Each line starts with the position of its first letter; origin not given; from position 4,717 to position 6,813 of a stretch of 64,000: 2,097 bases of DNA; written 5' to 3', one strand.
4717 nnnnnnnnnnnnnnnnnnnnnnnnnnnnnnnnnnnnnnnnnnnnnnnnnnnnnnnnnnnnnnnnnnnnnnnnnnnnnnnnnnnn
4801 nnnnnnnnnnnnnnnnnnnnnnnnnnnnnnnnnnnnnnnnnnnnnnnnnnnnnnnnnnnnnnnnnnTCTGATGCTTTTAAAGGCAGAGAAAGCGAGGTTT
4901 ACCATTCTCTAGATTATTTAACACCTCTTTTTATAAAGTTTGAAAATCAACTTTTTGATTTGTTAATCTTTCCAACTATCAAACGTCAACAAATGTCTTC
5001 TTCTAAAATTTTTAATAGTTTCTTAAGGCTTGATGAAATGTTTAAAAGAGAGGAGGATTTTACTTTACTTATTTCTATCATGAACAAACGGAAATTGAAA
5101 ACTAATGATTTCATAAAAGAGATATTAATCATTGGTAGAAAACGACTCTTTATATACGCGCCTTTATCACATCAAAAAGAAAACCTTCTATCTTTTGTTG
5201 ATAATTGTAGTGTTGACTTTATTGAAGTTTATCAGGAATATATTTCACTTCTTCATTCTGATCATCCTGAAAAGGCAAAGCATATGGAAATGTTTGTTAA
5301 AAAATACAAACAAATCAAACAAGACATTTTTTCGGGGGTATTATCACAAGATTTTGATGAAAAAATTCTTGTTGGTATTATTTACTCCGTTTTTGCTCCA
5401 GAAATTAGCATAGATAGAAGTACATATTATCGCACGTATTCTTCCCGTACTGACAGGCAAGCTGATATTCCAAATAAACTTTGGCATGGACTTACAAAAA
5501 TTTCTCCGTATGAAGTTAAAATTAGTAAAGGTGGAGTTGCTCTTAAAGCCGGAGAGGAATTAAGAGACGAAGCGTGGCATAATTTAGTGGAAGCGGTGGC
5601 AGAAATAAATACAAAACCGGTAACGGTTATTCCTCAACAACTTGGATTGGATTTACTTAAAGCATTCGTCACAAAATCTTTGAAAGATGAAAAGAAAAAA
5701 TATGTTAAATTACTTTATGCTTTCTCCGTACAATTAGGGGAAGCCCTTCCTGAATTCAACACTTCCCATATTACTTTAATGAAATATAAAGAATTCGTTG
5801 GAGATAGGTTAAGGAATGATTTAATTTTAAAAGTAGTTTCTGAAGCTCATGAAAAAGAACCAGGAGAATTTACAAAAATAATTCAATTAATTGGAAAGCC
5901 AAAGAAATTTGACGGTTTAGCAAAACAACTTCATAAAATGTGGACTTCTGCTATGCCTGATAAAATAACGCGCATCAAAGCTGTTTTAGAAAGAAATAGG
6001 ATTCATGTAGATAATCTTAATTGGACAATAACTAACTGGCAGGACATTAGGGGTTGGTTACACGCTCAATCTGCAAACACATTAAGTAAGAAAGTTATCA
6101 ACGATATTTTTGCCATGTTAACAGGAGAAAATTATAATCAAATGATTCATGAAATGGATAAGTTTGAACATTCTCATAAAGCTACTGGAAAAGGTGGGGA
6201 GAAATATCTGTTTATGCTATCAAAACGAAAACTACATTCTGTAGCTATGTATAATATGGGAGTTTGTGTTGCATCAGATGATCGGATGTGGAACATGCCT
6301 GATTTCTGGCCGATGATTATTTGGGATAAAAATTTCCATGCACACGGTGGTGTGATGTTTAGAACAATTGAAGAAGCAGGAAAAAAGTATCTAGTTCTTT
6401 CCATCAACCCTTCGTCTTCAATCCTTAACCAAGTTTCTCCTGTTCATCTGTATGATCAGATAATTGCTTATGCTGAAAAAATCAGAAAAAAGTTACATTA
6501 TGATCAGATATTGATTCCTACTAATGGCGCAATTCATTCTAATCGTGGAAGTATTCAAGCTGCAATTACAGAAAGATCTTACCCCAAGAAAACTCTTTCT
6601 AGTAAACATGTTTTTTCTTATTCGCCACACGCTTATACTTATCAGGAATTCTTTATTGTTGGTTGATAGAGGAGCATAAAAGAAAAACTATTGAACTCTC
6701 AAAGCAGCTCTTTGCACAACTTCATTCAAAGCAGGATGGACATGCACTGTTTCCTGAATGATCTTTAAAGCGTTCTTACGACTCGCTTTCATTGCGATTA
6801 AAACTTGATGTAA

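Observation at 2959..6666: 1235-aa cytoplasmic protein with at least 10 tandem 'TP-x-TWP' repeats of 35-40 aa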

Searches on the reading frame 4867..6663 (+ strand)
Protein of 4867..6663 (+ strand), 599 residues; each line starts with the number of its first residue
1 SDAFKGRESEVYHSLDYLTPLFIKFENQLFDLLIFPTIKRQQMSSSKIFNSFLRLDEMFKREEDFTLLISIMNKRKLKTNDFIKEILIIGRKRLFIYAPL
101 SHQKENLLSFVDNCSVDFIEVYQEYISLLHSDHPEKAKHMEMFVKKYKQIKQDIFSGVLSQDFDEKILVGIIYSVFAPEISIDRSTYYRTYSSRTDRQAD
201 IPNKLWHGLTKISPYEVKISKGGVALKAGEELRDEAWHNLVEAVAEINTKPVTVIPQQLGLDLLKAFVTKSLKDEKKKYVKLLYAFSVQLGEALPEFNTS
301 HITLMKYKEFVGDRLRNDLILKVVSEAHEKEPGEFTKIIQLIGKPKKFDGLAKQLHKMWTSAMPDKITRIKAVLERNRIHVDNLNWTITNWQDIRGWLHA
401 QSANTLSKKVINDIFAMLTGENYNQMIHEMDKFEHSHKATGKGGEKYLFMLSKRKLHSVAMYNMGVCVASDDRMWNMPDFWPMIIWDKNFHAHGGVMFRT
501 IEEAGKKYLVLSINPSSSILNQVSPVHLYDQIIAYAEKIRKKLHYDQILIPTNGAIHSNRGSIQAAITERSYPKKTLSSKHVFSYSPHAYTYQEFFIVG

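Call 12: search_solved_structures(query=A2, max_evalue=10)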
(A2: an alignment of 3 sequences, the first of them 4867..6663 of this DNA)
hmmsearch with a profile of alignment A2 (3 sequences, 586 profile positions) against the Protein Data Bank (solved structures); distinct sequences matched with E-value up to 10: 2.
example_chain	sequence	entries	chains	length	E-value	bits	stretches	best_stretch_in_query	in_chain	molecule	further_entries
5jxd_A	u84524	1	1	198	0.18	13.7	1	279-423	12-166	Tumor necrosis factor alpha-induced protein 8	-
6ank_A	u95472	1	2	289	0.34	12.7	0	34-74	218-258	Synaptotagmin-7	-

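Call 23: search_protein_representatives(alignment_id=A2)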
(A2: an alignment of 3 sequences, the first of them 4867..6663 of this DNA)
Query: 3 sequences, 586 profile positions. Proteins with E-value up to 0.001 (for the whole library): 535; up to 1e-10: 323; up to 1e-30: 145. The best 150 are listed.
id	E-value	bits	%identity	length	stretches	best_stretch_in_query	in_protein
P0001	0.0e+00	1074.6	-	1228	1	1-586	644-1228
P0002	0.0e+00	1067.6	-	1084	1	1-586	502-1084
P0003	2.2e-253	858.7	-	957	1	1-586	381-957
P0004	5.6e-243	824.4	-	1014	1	2-585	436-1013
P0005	2.0e-189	647.6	-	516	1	58-585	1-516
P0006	2.9e-177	607.3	-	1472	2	2-585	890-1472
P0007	5.8e-173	593.2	-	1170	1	4-585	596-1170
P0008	2.3e-171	587.9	-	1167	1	2-586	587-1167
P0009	3.3e-163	561.0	-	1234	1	4-586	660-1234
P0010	1.4e-162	558.9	-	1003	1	14-585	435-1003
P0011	4.3e-157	540.8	-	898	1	3-585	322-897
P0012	3.1e-156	537.9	-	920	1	3-581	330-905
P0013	1.9e-155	535.3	-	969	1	6-585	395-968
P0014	2.6e-154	531.6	-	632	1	4-585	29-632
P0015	1.5e-147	509.2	-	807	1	5-585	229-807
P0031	9.4e-96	338.2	-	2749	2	14-585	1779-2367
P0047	1.1e-85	305.0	-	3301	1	14-585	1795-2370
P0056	8.1e-82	292.2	-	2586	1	3-585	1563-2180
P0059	5.1e-79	282.9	-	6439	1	4-585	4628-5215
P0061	5.2e-77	276.3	-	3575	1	14-585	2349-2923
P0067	3.0e-69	250.7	-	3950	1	16-585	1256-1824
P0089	2.5e-56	208.0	-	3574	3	142-582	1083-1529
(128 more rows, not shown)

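Call 28: search_protein_families(library=pfam, proteins=[P0031, P0047, P0067], max_evalue=0.001)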
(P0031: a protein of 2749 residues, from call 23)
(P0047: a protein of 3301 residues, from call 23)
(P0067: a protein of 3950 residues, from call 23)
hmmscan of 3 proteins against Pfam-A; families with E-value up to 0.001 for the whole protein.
P0031 (2749 aa): 0 families

P0047 (3301 aa): 1 family
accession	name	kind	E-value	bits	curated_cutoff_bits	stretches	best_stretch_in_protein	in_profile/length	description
PF01435.24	Peptidase_M48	-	1.1e-11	45.4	20.3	2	2768-2814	40-87/186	Peptidase family M48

P0067 (3950 aa): 1 family
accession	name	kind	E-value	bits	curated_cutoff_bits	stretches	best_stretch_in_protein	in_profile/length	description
PF04187.18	Cofac_haem_bdg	-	0.00093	19.7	27.7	0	432-492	142-204/213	Haem-binding uptake, Tiki superfamily, ChaN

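Call 29: search_protein_families(library=pfam, proteins=[P0061, P0089, P0056], max_evalue=0.001)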
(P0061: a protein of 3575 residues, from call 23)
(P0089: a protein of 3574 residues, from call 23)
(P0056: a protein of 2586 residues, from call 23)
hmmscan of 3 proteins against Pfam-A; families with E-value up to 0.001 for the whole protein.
P0061 (3575 aa): 0 families

P0089 (3574 aa): 0 families

P0056 (2586 aa): 2 families
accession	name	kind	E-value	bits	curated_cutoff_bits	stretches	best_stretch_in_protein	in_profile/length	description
PF23952.1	LRR_EndoS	-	2.4e-22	79.8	27.9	2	1125-1204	26-111/116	Endo-beta-N-acetylglucosaminidase EndoS LRR domain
PF13306.12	LRR_5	-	5.5e-21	75.2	27.7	2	1189-1301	13-127/127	BspA type Leucine rich repeat region (6 copies)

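Call 39: find_related_loci(query=A2, collection=genome_contigs, flank=8000)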
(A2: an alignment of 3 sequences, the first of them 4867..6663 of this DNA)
Query A2 (599 aa) in genome_contigs; peptide patterns used: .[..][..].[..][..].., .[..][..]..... (x = any residue, [..] = any of these).
206 stretches matched a pattern; 20 encode a relative of the query (tblastn E <= 1e-3); 20 distinct loci.
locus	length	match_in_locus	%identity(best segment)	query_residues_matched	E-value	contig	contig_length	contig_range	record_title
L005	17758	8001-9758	49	2-598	0e+0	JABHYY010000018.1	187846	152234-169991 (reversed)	MAG: archaeon isolate SI047_bin70 k141_528016, whole genome shotgun sequence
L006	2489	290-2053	44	5-599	3e-158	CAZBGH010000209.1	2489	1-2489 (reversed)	MAG TPA_asm: uncultured Methanosarcinales archaeon isolate binchicken_co21_254 genome assembly, contig: NODE_88630_lengt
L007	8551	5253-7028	38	4-598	4e-130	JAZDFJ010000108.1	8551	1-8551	MAG: Candidatus Woesearchaeota archaeon isolate MEGAHIT-group-0.204 k141_13580003, whole genome shotgun sequence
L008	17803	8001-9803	39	1-598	1e-124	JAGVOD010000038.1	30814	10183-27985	MAG: archaeon isolate DeMMO3_27 c_000000011913, whole genome shotgun sequence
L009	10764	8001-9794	38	5-598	3e-137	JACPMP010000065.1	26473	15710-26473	MAG: Candidatus Woesearchaeota archaeon isolate NC_groundwater_552_Ag_S-0.1um_34_16 S35_SO-1_scaffold_204222, whole geno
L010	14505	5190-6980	38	5-598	4e-124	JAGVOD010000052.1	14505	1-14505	MAG: archaeon isolate DeMMO3_27 c_000000045118, whole genome shotgun sequence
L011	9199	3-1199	50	193-598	4e-122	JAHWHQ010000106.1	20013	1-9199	MAG: Candidatus Woesearchaeota archaeon isolate MP5_5_87 k127_72322793, whole genome shotgun sequence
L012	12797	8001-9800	36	2-596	1e-121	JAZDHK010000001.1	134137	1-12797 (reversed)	MAG: archaeon isolate MEGAHIT-group-0.318 k141_8526652, whole genome shotgun sequence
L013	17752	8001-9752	38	6-598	2e-121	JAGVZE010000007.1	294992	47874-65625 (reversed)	Candidatus Woesearchaeota archaeon isolate RIFCSPLOWO2_12_FULL_46_25 rifcsplowo2_12_scaffold_9, whole genome shotgun seq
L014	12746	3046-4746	36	30-596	3e-104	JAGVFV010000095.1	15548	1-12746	MAG: archaeon isolate DeMMO2_30 c_000000024154, whole genome shotgun sequence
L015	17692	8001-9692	30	49-598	3e-63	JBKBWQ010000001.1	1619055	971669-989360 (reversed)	MAG: Candidatus Gracilibacteria bacterium isolate 21I_056.bin.38 NODE_1_length_1619055_cov_5.072172, whole genome shotgu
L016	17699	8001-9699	47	33-598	3e-112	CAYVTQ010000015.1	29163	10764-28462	MAG TPA_asm: uncultured Methanosarcinales archaeon isolate binchicken_co227_1181 genome assembly, contig: NODE_2836_leng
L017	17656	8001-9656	29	65-598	3e-55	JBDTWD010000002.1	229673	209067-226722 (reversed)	MAG: Candidatus Woesebacteria bacterium isolate cluster3_bin.83 NODE_38_length_229673_cov_12.935367, whole genome shotgu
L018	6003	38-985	35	289-598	3e-48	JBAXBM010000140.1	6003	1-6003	MAG: Candidatus Omnitrophota bacterium isolate ELA167 MAG167_140, whole genome shotgun sequence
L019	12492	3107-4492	28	150-598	4e-46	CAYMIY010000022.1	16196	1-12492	MAG TPA_asm: uncultured Gammaproteobacteria bacterium isolate SRP342105_co1_157 genome assembly, contig: NODE_4836_lengt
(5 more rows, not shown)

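Call 40: predict_structure(alignment_id=A3)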
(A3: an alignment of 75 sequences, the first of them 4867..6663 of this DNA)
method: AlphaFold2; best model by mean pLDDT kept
length: 599 residues; sequences in the alignment: 75
mean_pLDDT: 93.1   pTM: 0.77
mean pLDDT of the five models: 93.1, 92.4, 92.0, 91.8, 91.3
residues with pLDDT >= 90: 496; 70-90: 85; 50-70: 14; < 50: 4
segments of 3 or more residues with pLDDT < 50: none
pLDDT, mean of each block of 10 residues (from residue 1): 67 95 97 93 92 97 97 93 97 97 98 94 97 97 94 97 94 95 93 97 81 91 82 95 97 97 97 97 95 89 91 91 94 93 86 97 96 91 90 92 84 96 95 69 84 98 96 97 97 98 98 95 92 98 98 94 92 98 93 96
secondary structure, 60 per line:
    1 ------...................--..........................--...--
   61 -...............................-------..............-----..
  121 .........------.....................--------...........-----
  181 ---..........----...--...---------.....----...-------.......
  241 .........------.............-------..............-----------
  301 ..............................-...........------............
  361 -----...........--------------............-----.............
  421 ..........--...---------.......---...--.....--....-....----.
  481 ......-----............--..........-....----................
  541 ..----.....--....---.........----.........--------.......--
elements in order: H7-25 H28-53 H62-92 H100-113 H119-129 H136-156 H165-175 H184-193 E215-219 E224-226 H234-249 H256-268 H276-289 H301-330 H332-342 H349-360 H366-376 H391-402 H408-430 E433-435 E445-451 H460-464 H467-470 H472-475 E480-486 E492-503 E506-515 H517-520 H525-542 E547-551 H554-557 H561-569 E574-582 E591-597

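Call 55: fold_search(model_id=the predicted structure, library=pdb)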
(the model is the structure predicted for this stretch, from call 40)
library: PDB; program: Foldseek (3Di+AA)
matches with E <= 10: 417; with E <= 0.001: 0
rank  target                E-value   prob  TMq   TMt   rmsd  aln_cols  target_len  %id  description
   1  4ua3_A                4.7e-03  1.00  0.15  0.43   7.8       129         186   12  Crystal structure of selenomethionine labeled SpNatD (released 2015-01-28)
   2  4ua3_B                5.3e-03  1.00  0.18  0.47   7.9       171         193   10  Crystal structure of selenomethionine labeled SpNatD (released 2015-01-28)
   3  7kd7_D                1.1e-02  1.00  0.18  0.44   6.9       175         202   12  Crystal structure of human NatD (NAA40) bound to a bisubstrate analogue (released 2021-06-16)
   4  4u9w_A                1.5e-02  1.00  0.18  0.48   5.2       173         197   13  Crystal Structure of NatD bound to H4/H2A peptide and CoA (released 2015-01-28)
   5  4u9w_D                2.6e-02  1.00  0.17  0.45   6.5       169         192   12  Crystal Structure of NatD bound to H4/H2A peptide and CoA (released 2015-01-28)
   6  7kd7_A                2.7e-02  1.00  0.15  0.40   6.9       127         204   13  Crystal structure of human NatD (NAA40) bound to a bisubstrate analogue (released 2021-06-16)
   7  7kpu_D                3.6e-02  1.00  0.18  0.47   6.3       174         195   13  Crystal structure of human NatD (NAA40) bound to a bisubstrate analogue with a C-3 linker (released 2021-06-16)
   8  4u9v                  3.6e-02  1.00  0.19  0.47   6.2       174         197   11  Crystal structure of NatD (Naa40p) bound to acetyl CoA (released 2015-01-28)
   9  4u9w_C                4.0e-02  1.00  0.18  0.48   6.2       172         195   13  Crystal Structure of NatD bound to H4/H2A peptide and CoA (released 2015-01-28)
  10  7kpu_A                4.7e-02  1.00  0.19  0.48   6.0       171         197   12  Crystal structure of human NatD (NAA40) bound to a bisubstrate analogue with a C-3 linker (released 2021-06-16)
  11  4u9w_B                4.7e-02  1.00  0.18  0.47   6.2       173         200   12  Crystal Structure of NatD bound to H4/H2A peptide and CoA (released 2015-01-28)
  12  3tth_E                5.4e-02  0.99  0.14  0.41   5.6       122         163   16  Structure of the spermidine N1-acetyltransferase (speG) from Coxiella burnetii (released 2011-11-09)
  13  9obo_A                5.6e-02  0.44  0.14  0.11  46.3       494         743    9  Crystal structure of Mycobacterium tuberculosis isocitrate lyase 2 fixed in the apo form with disulfide bonds (released 2026-03-18)
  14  6edz_D                5.6e-02  0.25  0.13  0.11  35.2       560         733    9  Crystal structure of Mycobacterium tuberculosis ICL2 in complex with acetyl-CoA, form I (released 2019-08-14)
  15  6edz_C                6.7e-02  0.23  0.13  0.11  35.1       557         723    8  Crystal structure of Mycobacterium tuberculosis ICL2 in complex with acetyl-CoA, form I (released 2019-08-14)
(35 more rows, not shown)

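Call 64: search_protein_families(library=pfam, alignment_id=A6, max_evalue=0.001)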
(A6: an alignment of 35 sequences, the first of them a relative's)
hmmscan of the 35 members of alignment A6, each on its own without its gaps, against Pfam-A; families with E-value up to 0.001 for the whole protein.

A. member 1, P0006 (1472 aa): 0 families

B. families by the number of members that match (of 35 scanned): 1 family
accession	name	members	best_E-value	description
PF02698.23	DUF218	1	3.8e-18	DUF218 domain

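Call 80: search_dna_similar(query=window:4867-6663:+, collection=phages, mode=protein, max_evalue=0.001, max_rows=10)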
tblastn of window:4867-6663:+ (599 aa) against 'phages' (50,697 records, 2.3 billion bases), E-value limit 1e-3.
No match.

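Call 81: search_dna_similar(query=window:4867-6663:+, collection=plasmids, mode=protein, max_evalue=0.001, max_rows=10)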
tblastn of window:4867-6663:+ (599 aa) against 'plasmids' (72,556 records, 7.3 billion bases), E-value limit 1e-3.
No match.

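Call 84: find_encoding_contigs(protein=P0059, flank=8000, max_places=2)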
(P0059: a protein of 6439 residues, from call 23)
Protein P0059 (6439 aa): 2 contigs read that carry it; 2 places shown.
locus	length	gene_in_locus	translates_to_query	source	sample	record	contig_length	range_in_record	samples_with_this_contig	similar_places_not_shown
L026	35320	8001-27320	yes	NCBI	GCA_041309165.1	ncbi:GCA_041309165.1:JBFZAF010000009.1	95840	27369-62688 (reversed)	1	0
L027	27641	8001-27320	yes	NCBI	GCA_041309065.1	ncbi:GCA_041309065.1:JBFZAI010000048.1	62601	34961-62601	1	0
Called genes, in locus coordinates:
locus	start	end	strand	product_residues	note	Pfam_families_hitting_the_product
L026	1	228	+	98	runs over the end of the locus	PF05258:DciA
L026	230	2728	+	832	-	PF02518:HATPase_c, PF00204:DNA_gyraseB, PF01751:Toprim, PF00986:DNA_gyraseB_C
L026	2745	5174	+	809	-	PF00521:DNA_topoisoIV, PF03989:DNA_gyraseA_C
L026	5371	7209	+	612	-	PF13230:GATase_4 (weak), PF13522:GATase_6, PF13537:GATase_7, PF01380:SIS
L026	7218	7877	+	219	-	PF00590:TP_methylase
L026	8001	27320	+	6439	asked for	PF25856:MPN635_N (faint), PF13489:Methyltransf_23 (faint), PF02518:HATPase_c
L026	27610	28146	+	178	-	PF00156:Pribosyltran, PF14681:UPRTase (weak)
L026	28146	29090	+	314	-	PF02729:OTCace_N, PF00185:OTCace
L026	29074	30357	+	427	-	PF01979:Amidohydro_1, PF07969:Amidohydro_3 (weak), PF12890:DHOase, PF07969:Amidohydro_3 (weak)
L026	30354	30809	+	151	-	PF01927:Mut7-C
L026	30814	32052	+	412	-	PF27218:MJ0043_C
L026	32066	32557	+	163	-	PF00258:Flavodoxin_1 (weak), PF02525:Flavodoxin_2 (faint), PF03358:FMN_red, PF12641:Flavodoxin_3 (weak), PF12682:Flavodoxin_4, PF12724:Flavodoxin_5 (faint)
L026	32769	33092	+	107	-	PF03641:Lysine_decarbox, PF18306:LDcluster4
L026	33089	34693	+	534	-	PF25596:CPSase_L_D1, PF02222:ATP-grasp (weak), PF02786:CPSase_L_D2, PF07478:Dala_Dala_lig_C (weak), PF15632:ATPgrasp_Ter (weak), PF02142:MGS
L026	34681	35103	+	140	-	PF01894:YjbQ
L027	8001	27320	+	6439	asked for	PF25856:MPN635_N (faint), PF13489:Methyltransf_23 (faint), PF02518:HATPase_c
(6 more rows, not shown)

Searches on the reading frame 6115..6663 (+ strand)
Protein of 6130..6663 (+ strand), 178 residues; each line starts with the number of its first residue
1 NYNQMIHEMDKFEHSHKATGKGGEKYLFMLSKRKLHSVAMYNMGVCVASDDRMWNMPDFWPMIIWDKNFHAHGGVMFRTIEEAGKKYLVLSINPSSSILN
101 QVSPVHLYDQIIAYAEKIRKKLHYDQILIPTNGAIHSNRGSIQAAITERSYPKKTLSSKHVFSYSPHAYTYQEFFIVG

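Call 56: search_protein_families(library=pfam, proteins=[window:6130-6663:+], max_evalue=10)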
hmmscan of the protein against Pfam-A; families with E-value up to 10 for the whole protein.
window:6130-6663:+ (178 aa): 0 families

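Call 59: search_solved_structures(query=A5, max_evalue=10)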
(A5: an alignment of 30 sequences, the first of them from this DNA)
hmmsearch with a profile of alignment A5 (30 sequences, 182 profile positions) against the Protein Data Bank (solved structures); distinct sequences matched with E-value up to 10: 3.
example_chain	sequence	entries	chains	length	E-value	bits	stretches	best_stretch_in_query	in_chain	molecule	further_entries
8g8i_A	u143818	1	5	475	0.64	12.9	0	101-145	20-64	C3HR3_9r_shift4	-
5mso_A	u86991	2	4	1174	1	12.3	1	83-140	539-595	Carboxylic acid reductase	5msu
3l6u_A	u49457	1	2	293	1.3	12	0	69-126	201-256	ABC-TYPE SUGAR TRANSPORT SYSTEM PERIPLASMIC COMPONENT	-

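Call 60: find_homologous_proteins(query=A5, max_evalue=0.001)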
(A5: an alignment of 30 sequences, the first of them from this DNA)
Query A5 (30 sequences) (183 aa, profile of the alignment): 7 proteins with E <= 0.001 among 1168 candidates.
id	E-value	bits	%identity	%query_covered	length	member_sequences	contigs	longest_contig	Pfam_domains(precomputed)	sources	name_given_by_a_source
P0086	4.8e-68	246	42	96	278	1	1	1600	-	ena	-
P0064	1.5e-63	232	53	99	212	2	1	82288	-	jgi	-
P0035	2.8e-63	231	56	98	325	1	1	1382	-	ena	-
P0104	3.9e-61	224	39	96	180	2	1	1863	-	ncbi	-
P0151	1.6e-56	209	49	95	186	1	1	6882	-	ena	-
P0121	1.9e-55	205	31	95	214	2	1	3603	-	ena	-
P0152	1.5e-46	176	31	90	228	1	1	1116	-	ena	-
